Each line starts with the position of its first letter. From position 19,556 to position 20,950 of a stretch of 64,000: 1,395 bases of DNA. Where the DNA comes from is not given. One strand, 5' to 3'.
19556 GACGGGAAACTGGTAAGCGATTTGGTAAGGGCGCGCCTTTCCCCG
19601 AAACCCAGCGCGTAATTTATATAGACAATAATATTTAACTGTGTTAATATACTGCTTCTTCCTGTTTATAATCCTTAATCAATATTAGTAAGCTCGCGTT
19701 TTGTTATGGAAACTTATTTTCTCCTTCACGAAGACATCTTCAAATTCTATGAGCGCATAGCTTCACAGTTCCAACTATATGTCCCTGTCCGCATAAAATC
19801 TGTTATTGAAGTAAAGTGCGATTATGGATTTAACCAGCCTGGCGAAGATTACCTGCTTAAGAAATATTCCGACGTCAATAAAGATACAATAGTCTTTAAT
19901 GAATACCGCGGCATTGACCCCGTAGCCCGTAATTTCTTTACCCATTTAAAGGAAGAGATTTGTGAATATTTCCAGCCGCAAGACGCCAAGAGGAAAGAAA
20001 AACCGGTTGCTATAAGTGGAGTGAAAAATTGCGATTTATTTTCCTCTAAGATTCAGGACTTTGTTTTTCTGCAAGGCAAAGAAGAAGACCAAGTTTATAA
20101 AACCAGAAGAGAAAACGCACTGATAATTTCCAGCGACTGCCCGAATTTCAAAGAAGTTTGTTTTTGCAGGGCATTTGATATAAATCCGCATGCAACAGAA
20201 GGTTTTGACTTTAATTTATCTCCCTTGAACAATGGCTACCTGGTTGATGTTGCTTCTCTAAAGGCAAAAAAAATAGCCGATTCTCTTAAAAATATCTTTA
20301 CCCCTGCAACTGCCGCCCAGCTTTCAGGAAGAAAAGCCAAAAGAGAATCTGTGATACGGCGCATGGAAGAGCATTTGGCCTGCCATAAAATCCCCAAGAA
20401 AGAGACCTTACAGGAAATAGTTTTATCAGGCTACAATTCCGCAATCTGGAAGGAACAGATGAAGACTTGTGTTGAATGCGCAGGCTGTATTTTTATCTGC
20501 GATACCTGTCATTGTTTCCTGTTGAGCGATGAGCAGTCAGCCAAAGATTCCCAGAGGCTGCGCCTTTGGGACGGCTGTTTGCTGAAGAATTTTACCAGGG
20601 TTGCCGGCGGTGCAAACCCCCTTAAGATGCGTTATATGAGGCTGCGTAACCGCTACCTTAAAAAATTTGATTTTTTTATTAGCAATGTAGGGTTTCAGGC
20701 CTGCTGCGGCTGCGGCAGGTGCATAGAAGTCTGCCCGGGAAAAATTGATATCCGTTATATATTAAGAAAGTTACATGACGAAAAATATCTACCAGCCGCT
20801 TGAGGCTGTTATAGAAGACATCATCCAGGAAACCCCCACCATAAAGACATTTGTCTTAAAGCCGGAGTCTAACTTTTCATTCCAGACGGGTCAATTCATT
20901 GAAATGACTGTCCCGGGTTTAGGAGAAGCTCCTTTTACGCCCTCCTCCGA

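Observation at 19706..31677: Mrp-linked group-4 [NiFe]-hydrogenase operon fused to a sulfhydrogenase beta/gamma-like (AsrAB-like) pyridine-nucleotide module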

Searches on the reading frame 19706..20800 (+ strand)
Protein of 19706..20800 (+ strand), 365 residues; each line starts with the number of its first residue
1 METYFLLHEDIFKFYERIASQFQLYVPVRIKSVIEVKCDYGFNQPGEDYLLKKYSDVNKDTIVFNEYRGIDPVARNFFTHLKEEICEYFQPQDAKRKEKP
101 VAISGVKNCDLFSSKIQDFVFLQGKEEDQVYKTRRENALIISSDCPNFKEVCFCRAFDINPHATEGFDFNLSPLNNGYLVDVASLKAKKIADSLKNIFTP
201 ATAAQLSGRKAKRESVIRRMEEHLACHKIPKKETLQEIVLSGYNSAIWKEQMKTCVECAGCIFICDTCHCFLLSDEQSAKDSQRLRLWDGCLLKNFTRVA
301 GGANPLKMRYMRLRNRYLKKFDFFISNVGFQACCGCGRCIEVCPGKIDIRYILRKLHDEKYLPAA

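Call 4: search_protein_families(library=pfam, proteins=[window:19706-20800:+], max_evalue=0.01)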
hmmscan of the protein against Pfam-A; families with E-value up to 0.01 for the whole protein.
window:19706-20800:+ (365 aa): 6 families
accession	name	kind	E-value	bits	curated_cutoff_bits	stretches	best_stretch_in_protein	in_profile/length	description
PF17179.9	Fer4_22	-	3.1e-26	92.5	27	1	254-347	1-95/95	4Fe-4S dicluster domain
PF13746.11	Fer4_18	-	0.0004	21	27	1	329-351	57-79/114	4Fe-4S dicluster domain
PF13534.11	Fer4_17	-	0.00073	20.5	22.2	0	325-348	38-61/61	4Fe-4S dicluster domain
PF13183.11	Fer4_8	-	0.0011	19.9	27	1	252-347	2-68/68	4Fe-4S dicluster domain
PF13237.11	Fer4_10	-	0.0012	19.1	25.5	1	331-345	7-21/53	4Fe-4S dicluster domain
PF25160.1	LdpA_Fe-S-bd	-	0.0034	17.6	27.6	1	329-345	24-40/49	LdpA Fe-S cluster-binding domain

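Call 25: search_protein_families(library=ncbifam, proteins=[window:19706-20800:+], max_evalue=0.001)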
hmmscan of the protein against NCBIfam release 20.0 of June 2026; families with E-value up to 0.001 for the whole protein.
window:19706-20800:+ (365 aa): 5 families
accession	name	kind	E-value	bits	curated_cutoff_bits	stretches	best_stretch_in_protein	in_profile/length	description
NF040829.1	sulfhyd_ShyB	equivalog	5.2e-47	160.5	690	1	40-356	25-329/334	NAD(P)-dependent hydrogenase/sulfhydrogenase 2 subunit beta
NF040833.1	sulfhyd_HydB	equivalog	1.6e-39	135.8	750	1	6-355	6-334/367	NADPH-dependent hydrogenase/sulfhydrogenase 1 subunit beta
TIGR02910.1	sulfite_red_A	equivalog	2.1e-30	106.1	323.15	1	70-358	66-328/334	anaerobic sulfite reductase subunit AsrA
NF005506.0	PRK07118.1-5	equivalog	9.6e-05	21.9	388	0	324-352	238-266/279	Fe-S cluster domain-containing protein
NF045670.1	quin_L_LdhH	equivalog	0.00049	18.5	800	1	331-359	354-382/706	L-lactate dehydrogenase (quinone) large subunit LdhH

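Call 26: search_solved_structures(query=window:19706-20800:+, max_evalue=1, show_alignments=2)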
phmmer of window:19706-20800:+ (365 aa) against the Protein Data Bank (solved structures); distinct sequences matched with E-value up to 1: 5.
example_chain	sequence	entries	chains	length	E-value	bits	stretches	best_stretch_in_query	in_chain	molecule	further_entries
9nez_B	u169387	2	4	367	3.1e-32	115.3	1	8-355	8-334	Sulfhydrogenase 1 subunit beta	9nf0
9t1s_M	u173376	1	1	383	0.00042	22.7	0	326-359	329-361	formate dehydrogenase (coenzyme F420)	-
8rvu_E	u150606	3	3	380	0.01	18.1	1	325-357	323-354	Formate dehydrogenase, beta subunit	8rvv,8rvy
7bkb_L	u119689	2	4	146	0.21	13.8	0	322-346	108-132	Formylmethanofuran dehydrogenase, subunit G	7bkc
9lay_B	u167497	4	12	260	0.39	12.9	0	309-354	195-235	4Fe-4S ferredoxin iron-sulfur binding domain protein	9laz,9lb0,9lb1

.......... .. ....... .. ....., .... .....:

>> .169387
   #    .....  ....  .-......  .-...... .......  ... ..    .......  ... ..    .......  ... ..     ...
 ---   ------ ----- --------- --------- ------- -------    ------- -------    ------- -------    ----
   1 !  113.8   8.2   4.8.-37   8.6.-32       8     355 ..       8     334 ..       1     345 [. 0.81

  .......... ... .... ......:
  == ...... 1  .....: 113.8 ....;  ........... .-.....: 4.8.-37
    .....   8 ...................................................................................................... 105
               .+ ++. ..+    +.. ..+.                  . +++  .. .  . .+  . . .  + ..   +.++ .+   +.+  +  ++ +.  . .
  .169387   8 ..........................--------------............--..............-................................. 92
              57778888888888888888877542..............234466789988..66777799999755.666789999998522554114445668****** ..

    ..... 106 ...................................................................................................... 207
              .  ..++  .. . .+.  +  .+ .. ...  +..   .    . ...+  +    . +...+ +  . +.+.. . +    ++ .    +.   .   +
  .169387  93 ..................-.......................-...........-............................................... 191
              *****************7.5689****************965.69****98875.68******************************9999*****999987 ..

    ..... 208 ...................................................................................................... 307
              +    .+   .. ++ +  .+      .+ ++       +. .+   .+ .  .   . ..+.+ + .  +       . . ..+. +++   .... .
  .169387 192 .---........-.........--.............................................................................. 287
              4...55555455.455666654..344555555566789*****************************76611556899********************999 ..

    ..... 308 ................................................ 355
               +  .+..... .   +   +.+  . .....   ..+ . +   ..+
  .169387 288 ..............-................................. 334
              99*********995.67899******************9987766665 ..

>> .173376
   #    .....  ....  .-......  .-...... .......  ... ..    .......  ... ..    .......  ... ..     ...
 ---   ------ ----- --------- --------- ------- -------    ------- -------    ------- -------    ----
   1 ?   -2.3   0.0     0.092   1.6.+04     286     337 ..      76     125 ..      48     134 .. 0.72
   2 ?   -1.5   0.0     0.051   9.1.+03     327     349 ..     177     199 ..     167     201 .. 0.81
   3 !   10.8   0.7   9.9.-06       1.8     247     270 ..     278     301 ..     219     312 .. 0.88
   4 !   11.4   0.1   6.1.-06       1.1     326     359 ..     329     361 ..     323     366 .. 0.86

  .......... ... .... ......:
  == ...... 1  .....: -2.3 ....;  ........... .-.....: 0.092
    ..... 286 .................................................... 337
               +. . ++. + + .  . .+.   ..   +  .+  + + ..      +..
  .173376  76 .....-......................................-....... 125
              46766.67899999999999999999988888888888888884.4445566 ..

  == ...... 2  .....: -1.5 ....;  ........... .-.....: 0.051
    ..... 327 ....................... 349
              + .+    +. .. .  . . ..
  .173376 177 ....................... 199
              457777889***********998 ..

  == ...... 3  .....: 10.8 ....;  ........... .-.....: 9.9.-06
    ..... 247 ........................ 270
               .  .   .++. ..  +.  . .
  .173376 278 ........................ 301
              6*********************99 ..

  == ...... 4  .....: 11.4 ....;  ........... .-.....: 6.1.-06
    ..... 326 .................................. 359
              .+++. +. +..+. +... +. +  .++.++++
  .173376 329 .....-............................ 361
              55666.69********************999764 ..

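Call 76: find_homologous_proteins(query=window:19706-20800:+, max_evalue=1e-10)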
Query window:19706-20800:+ (365 aa): 2025 proteins with E <= 1e-10 among 3381 candidates; the best 120 are listed.
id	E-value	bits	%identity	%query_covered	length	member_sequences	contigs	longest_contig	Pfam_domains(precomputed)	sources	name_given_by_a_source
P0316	4.8e-251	850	100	100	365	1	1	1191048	PF17179.10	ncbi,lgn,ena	-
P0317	1.3e-202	691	79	100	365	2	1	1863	PF17179.10,PF13187.12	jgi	jgi:ferredoxin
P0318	5.2e-199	679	77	100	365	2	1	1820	PF17179.10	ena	-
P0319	2.3e-198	677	77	100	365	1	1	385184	PF17179.10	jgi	-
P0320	2.7e-196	670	76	100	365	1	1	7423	PF17179.10,PF13187.12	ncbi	-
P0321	3.8e-195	666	72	100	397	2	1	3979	PF17179.10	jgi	jgi:formate hydrogenlyase subunit 6/NADH:ubiquinone oxidoreductase subunit I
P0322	2.1e-193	660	75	100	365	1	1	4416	PF17179.10,PF13187.12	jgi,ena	-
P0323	1.5e-190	651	74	100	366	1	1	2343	PF17179.10,PF13534.12,PF13187.12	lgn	-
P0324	9.5e-190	648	73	100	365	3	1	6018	PF17179.10,PF13534.12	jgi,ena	-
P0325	8.1e-189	645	73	100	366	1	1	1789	PF17179.10,PF13534.12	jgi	-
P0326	1.1e-188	645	74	100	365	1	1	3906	PF17179.10,PF13534.12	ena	-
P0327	1.1e-188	645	72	100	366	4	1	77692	PF17179.10,PF13534.12,PF13187.12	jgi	-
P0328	1.4e-188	645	74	100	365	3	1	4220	PF17179.10,PF13187.12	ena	-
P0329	1.4e-188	645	75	100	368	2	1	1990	PF17179.10,PF13746.12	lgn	-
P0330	3.6e-188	643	73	100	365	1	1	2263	PF17179.10,PF13534.12,PF13187.12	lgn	-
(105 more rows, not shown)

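Call 82: predict_structure(alignment_id=A2)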
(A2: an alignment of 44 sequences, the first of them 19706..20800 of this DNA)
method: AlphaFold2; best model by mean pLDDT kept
length: 365 residues; sequences in the alignment: 44
mean_pLDDT: 74.2   pTM: 0.79
mean pLDDT of the five models: 74.2, 68.5, 67.8, 66.6, 66.0
residues with pLDDT >= 90: 118; 70-90: 107; 50-70: 78; < 50: 62
segments of 3 or more residues with pLDDT < 50: 82-95, 269-311, 363-365
pLDDT, mean of each block of 10 residues (from residue 1): 95 97 95 67 79 93 90 76 47 58 93 80 73 90 91 82 90 96 95 96 96 92 82 70 68 63 58 40 36 39 38 51 61 66 67 74 53
secondary structure, 60 per line:
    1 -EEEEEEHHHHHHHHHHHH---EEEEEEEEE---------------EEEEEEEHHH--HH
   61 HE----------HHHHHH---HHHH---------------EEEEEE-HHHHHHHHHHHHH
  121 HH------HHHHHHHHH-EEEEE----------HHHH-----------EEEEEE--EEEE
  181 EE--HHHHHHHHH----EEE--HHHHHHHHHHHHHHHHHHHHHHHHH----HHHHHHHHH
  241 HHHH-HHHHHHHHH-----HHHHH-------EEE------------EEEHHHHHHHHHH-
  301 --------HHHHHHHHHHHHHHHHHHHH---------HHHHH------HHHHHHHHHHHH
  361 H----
elements in order: E2-7 H8-19 E23-31 E47-53 H73-78 H82-85 E101-106 H108-122 H129-137 E139-143 H154-157 E169-174 E177-182 H185-193 E198-200 H203-227 H232-244 H246-254 H260-264 E272-274 E287-289 H290-299 H309-328 H338-342 H349-361

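Call 84: fold_search(model_id=the predicted structure, library=pdb)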
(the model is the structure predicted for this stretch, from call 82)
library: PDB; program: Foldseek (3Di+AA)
matches with E <= 10: 134; with E <= 0.001: 4
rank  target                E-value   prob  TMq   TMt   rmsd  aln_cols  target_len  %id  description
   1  9nez_B                7.6e-20  1.00  0.74  0.78   6.7       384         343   25  Structure of the Pyrococcus furiosus SHI complex (released 2025-07-09)
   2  9nf0_B                1.4e-19  1.00  0.70  0.75   6.8       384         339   25  Structure of the NADPH-bound Pyrococcus furiosus SHI complex (released 2025-07-09)
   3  7bkb_E                2.8e-07  1.00  0.47  0.42  10.2       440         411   13  Formate dehydrogenase - heterodisulfide reductase - formylmethanofuran dehydrogenase complex from Methanospirillum hun (released 2021-09-29)
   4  8rvu_E                1.7e-06  1.00  0.49  0.48   8.3       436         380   13  CryoEM structure of the Elp-Hdr complex of Methanothermobacter marburgensis state 2 (composite structure) (released 2025-05-14)
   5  8rja_E                2.1e-02  0.99  0.37  0.38   6.2       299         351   11  Crystal structure of the F420-reducing formylmethanofuran dehydrogenase complex from the ethanotroph Candidatus Ethano (released 2024-10-02)
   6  8riu_B                3.1e-02  0.96  0.35  0.34   8.0       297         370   11  Crystal structure of the F420-reducing carbon monoxide dehydrogenase component from the ethanotroph Candidatus Ethanop (released 2024-10-02)
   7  5dqr_E                5.6e-02  0.30  0.26  0.24  19.4       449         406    8  The crystal structure of Arabidopsis 7-hydroxymethyl chlorophyll a reductase (HCAR) (released 2016-04-20)
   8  5dqr_A                6.2e-02  0.35  0.28  0.26  20.0       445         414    8  The crystal structure of Arabidopsis 7-hydroxymethyl chlorophyll a reductase (HCAR) (released 2016-04-20)
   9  5dqr_C                2.5e-01  0.54  0.29  0.26   8.3       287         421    9  The crystal structure of Arabidopsis 7-hydroxymethyl chlorophyll a reductase (HCAR) (released 2016-04-20)
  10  7np8_A                2.8e-01  0.51  0.33  0.21   9.5       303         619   11  Crystal structure of the Coenzyme F420-dependent sulfite reductase from Methanocaldococcus jannaschii at 2.3-A resolut (released 2022-03-23)
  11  4my5_D                5.2e-01  0.12  0.18  0.18   9.0       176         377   13  Crystal structure of the aromatic amino acid aminotransferase from Streptococcus mutants (released 2014-10-01)
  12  8zwa_C                5.8e-01  0.08  0.13  0.10  12.5       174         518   12  HopBY induced At EDS1-PAD4-ADR1 heterotrimer (released 2024-11-06)
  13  4tv7_A                7.3e-01  0.11  0.20  0.17   9.4       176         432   10  Crystal structure of Bacillus subtilis GabR at 2.05 Angstroms resolution (released 2014-12-24)
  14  3p6k_A                7.3e-01  0.10  0.18  0.18   8.7       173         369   12  Crystal structure of a PLP-dependent aminotransferase (ZP_03625122.1) from Streptococcus suis 89-1591 at 2.07 A resolu (released 2010-10-27)
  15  8yn0_C                8.2e-01  0.06  0.15  0.12  14.3       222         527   13  Crystal structure of NRG1C in complex with EDS1-SAG101-(ADPr-ATP) (released 2024-12-11)
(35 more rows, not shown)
